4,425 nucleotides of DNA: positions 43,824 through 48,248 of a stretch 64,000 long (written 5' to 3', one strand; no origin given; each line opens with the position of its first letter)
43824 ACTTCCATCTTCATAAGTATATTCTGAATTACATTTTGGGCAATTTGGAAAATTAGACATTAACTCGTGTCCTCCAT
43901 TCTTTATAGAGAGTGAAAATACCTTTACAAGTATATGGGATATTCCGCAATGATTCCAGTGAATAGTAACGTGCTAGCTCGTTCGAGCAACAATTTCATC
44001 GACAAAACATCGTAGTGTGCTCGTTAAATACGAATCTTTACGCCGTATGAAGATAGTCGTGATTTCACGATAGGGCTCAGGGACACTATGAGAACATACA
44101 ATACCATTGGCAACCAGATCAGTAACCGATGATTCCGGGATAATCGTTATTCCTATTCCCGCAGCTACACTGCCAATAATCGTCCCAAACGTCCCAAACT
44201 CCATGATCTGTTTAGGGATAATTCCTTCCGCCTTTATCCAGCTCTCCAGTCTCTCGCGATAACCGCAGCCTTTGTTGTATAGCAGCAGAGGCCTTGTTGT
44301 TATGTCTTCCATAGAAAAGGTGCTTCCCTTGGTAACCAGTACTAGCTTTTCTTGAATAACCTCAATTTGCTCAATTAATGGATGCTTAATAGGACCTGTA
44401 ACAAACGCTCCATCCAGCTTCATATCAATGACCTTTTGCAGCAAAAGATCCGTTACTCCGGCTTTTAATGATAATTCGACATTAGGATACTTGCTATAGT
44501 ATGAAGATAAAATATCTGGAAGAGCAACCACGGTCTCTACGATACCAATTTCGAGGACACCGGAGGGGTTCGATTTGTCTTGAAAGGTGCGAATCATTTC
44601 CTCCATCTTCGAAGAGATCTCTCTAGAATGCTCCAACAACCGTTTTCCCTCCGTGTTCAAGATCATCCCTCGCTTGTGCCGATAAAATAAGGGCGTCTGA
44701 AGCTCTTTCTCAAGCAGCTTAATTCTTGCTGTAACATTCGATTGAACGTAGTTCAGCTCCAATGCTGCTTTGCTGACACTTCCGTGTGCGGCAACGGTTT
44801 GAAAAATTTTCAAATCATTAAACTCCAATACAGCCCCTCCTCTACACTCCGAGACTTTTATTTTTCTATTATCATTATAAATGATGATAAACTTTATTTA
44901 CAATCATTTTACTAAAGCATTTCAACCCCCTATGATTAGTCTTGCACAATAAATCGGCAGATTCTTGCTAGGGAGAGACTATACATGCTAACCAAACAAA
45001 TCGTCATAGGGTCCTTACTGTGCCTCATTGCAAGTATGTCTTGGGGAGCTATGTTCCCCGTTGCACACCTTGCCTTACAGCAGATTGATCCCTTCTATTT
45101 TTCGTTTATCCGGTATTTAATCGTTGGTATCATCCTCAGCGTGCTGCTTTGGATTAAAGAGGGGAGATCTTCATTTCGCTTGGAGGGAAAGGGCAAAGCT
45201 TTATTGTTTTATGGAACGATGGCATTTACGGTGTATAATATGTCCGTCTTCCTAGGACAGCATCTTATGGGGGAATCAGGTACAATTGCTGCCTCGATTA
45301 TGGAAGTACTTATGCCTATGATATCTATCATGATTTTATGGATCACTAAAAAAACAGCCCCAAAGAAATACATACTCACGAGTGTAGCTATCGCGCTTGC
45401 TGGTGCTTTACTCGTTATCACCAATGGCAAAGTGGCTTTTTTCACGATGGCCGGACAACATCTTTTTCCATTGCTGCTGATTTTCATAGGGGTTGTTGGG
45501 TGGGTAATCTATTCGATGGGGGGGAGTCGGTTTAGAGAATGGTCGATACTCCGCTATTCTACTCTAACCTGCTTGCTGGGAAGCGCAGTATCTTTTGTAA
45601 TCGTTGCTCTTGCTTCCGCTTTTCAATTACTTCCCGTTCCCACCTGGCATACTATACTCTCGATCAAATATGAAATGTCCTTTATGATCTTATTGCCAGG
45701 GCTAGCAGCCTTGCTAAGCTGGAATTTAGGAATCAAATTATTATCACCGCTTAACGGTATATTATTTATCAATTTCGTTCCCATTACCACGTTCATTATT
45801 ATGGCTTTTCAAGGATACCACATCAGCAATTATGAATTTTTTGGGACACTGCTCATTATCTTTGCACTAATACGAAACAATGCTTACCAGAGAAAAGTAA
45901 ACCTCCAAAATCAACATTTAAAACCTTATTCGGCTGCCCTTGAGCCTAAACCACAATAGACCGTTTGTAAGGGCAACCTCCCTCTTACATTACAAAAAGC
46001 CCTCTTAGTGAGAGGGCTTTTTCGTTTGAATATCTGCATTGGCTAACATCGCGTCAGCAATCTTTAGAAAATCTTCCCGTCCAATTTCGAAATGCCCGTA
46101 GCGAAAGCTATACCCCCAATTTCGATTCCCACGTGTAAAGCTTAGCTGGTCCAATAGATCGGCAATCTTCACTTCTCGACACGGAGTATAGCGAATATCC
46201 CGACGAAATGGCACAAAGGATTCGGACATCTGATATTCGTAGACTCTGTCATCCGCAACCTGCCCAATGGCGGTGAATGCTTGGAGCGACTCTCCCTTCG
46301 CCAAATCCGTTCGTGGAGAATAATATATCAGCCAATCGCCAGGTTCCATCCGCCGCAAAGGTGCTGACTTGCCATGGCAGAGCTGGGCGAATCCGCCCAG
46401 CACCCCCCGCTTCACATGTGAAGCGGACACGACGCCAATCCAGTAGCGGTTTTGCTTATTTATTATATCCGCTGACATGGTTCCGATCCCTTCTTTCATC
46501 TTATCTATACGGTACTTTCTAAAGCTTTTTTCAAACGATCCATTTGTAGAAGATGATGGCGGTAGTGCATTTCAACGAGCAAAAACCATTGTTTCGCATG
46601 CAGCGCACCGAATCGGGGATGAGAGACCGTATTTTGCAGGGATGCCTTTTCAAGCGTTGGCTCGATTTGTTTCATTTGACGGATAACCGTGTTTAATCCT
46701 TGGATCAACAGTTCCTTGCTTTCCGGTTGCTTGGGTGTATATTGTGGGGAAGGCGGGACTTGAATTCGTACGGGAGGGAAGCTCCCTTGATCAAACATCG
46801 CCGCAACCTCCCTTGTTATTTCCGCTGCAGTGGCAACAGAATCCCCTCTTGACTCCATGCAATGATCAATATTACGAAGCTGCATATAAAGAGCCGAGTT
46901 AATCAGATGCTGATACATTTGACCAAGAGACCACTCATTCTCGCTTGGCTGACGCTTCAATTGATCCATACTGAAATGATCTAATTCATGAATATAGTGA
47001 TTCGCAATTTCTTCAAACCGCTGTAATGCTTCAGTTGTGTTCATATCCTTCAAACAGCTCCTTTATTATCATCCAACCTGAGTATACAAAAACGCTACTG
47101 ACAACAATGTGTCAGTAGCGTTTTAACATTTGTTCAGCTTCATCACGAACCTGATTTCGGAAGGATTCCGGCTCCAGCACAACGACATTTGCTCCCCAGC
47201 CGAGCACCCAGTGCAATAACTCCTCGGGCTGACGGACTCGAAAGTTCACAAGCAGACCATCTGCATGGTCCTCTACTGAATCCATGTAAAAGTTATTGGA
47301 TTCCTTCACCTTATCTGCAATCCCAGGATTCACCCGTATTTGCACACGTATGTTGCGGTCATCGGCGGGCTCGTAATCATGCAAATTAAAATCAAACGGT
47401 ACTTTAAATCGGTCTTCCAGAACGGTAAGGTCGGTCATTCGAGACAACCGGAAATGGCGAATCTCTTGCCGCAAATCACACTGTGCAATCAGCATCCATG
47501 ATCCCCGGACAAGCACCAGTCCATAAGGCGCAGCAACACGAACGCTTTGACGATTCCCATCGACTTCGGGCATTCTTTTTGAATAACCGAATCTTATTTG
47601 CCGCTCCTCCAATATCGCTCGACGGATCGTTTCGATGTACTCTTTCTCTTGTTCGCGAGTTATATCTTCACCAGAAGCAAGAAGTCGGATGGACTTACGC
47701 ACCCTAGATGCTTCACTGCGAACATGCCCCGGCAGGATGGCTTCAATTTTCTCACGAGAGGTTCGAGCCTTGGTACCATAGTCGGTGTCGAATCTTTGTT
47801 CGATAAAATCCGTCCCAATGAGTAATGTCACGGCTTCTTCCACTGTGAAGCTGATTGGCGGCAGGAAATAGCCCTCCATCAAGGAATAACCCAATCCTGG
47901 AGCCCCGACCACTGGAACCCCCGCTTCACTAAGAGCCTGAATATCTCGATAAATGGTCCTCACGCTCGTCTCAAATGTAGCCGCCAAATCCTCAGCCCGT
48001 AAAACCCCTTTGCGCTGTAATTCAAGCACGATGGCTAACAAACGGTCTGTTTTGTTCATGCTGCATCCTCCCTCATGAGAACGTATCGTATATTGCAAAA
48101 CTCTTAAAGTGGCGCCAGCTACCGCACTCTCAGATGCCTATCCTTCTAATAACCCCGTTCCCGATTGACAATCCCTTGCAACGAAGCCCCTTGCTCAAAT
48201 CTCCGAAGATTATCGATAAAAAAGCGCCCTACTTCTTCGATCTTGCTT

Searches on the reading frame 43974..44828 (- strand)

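Call 34: search_protein_families(library=pfam, proteins=[window:43974-44828:-], max_evalue=0.00001)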
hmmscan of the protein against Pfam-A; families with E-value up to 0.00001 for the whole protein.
window:43974-44828:- (284 aa): 2 families
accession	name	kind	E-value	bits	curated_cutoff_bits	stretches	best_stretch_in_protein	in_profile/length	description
PF03466.25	LysR_substrate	-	3.4e-38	131.6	28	1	87-282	3-207/209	LysR substrate binding domain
PF00126.33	HTH_1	-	2.3e-18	66.3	26.6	1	3-62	1-60/60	Bacterial regulatory helix-turn-helix protein, lysR family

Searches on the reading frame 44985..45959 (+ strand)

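Call 34: search_protein_families(library=pfam, proteins=[window:44985-45959:+], max_evalue=0.00001)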
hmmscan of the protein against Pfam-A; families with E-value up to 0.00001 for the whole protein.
window:44985-45959:+ (324 aa): 1 family
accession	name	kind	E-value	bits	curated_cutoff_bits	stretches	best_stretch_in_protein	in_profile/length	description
PF00892.27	EamA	-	7.7e-24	84.9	28.2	2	8-145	2-134/135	EamA-like transporter family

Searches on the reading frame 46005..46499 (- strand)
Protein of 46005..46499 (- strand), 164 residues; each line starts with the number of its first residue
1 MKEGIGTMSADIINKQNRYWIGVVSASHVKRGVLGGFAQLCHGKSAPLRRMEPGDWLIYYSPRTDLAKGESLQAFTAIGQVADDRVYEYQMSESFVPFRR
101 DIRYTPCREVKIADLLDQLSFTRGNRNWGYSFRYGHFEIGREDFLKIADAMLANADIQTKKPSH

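Call 31: search_protein_families(library=pfam, proteins=[window:46005-46499:-], max_evalue=0.001)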
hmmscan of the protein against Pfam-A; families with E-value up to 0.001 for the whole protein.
window:46005-46499:- (164 aa): 1 family
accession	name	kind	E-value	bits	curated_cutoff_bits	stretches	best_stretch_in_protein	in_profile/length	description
PF01878.24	EVE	-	4.7e-16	59.5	23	1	18-149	1-144/145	EVE domain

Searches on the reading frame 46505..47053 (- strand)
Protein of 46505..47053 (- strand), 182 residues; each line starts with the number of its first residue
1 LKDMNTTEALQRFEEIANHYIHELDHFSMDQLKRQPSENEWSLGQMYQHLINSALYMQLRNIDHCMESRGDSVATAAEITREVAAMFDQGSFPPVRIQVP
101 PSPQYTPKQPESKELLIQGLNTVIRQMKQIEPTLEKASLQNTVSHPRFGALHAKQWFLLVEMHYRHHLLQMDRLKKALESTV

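Call 31: search_protein_families(library=pfam, proteins=[window:46505-47053:-], max_evalue=0.001)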
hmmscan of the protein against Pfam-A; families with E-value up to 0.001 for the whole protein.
window:46505-47053:- (182 aa): 2 families
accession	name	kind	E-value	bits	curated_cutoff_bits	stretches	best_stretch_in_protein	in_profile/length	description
PF12867.12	DinB_2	-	6.8e-14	52.9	24.8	1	20-171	9-128/128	DinB superfamily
PF07606.16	DUF1569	-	2.5e-05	24.9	21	0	140-171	118-149/152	Protein of unknown function (DUF1569)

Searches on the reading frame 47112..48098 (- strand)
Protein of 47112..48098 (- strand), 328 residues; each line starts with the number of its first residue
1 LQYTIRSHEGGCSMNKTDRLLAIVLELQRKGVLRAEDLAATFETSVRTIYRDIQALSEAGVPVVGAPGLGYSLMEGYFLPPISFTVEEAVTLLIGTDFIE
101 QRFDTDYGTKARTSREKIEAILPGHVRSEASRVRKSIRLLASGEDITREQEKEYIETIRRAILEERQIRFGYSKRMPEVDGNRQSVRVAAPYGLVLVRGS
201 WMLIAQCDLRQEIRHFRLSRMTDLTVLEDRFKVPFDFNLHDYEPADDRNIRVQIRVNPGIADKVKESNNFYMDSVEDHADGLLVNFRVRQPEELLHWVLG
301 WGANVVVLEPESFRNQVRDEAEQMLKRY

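Call 34: search_protein_families(library=pfam, proteins=[window:47112-48098:-], max_evalue=0.00001)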
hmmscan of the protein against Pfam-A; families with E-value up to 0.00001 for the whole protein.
window:47112-48098:- (328 aa): 5 families
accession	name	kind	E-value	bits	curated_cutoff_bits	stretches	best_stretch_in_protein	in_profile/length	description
PF13280.12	WYL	-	3.5e-19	69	21.8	1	153-226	1-70/70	WYL domain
PF25583.1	WCX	-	4e-18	66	23.9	1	249-325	2-76/76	WCX domain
PF08279.18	HTH_11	-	1.5e-12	47.6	25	1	19-71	1-54/55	HTH domain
PF08220.18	HTH_DeoR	-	1.1e-06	28.7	21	1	19-61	1-43/57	DeoR-like helix-turn-helix domain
PF19187.6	HTH_PafC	-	1.6e-06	28.4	32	0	18-62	4-48/115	PafC helix-turn-helix domain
